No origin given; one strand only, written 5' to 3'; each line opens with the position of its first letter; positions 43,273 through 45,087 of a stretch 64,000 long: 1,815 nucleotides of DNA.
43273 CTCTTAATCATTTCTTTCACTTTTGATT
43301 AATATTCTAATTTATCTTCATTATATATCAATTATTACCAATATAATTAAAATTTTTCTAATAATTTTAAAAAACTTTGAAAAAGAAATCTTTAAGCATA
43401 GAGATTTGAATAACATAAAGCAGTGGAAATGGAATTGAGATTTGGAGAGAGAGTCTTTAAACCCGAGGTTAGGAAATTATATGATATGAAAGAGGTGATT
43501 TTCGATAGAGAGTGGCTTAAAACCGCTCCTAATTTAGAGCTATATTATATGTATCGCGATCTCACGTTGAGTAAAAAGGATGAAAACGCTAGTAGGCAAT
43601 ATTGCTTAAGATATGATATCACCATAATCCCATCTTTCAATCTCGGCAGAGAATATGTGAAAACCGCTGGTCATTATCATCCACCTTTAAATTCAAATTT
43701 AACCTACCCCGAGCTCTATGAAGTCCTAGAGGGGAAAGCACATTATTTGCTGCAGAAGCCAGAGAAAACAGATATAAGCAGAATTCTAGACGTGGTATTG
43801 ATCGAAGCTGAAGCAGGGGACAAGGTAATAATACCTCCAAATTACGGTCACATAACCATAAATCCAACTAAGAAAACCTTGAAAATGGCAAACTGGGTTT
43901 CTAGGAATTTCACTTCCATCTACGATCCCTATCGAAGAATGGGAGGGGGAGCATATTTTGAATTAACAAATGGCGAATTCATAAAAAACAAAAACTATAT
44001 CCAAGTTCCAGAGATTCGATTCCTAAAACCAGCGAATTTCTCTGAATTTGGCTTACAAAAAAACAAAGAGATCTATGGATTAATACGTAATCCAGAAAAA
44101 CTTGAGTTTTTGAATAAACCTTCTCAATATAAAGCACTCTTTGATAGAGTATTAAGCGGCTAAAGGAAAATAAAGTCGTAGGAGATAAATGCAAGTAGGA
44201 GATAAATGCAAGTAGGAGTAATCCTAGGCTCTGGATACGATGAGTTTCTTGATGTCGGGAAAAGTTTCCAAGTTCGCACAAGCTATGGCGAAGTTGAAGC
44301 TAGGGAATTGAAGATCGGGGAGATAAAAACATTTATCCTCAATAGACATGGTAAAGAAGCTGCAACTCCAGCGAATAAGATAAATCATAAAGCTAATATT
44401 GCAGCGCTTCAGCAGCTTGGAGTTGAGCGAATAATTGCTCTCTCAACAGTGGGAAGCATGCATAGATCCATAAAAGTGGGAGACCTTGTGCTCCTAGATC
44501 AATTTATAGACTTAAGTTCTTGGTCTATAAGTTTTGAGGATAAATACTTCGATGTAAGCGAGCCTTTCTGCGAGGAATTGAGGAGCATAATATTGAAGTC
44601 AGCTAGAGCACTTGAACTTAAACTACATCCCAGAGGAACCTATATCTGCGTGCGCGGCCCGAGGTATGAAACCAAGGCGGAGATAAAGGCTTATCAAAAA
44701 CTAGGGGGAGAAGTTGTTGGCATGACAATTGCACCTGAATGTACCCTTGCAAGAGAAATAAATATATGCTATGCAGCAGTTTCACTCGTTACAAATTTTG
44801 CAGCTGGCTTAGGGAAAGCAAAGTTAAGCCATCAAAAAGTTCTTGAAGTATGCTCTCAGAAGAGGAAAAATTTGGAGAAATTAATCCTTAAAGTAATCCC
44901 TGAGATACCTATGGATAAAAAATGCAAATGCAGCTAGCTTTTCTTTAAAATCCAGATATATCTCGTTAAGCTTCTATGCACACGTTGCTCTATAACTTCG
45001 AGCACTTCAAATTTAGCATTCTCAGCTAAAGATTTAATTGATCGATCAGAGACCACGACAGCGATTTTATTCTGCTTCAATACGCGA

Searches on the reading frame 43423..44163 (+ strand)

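Call 42: search_protein_families(library=pfam, proteins=[window:43423-44163:+], max_evalue=0.01)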
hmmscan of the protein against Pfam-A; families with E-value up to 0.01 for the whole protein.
window:43423-44163:+ (246 aa): 1 family
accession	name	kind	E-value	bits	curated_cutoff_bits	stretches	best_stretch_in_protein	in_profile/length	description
PF06560.17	GPI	-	2.4e-44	151.2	20.7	1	16-196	1-181/182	Glucose-6-phosphate isomerase (GPI)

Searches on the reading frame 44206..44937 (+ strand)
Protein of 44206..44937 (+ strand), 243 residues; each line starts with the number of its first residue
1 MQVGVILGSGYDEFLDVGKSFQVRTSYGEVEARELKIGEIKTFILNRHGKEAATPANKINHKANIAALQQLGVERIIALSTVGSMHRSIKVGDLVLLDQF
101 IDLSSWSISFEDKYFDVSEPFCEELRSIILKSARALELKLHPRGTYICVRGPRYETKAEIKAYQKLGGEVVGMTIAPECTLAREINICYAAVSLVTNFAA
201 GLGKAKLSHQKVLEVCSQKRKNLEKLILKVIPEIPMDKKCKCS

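Call 28: find_encoding_contigs(protein=window:44206-44937:+, flank=2500, max_places=6)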
Protein window:44206-44937:+ (243 aa): no gene with exactly this product is on record in the collection.

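Call 42: search_protein_families(library=pfam, proteins=[window:44206-44937:+], max_evalue=0.01)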
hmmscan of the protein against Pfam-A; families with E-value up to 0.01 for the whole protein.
window:44206-44937:+ (243 aa): 1 family
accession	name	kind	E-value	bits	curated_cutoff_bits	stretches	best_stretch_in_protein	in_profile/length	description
PF01048.26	PNP_UDP_1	-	1.1e-44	153.1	25.1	1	3-231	2-232/233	Phosphorylase superfamily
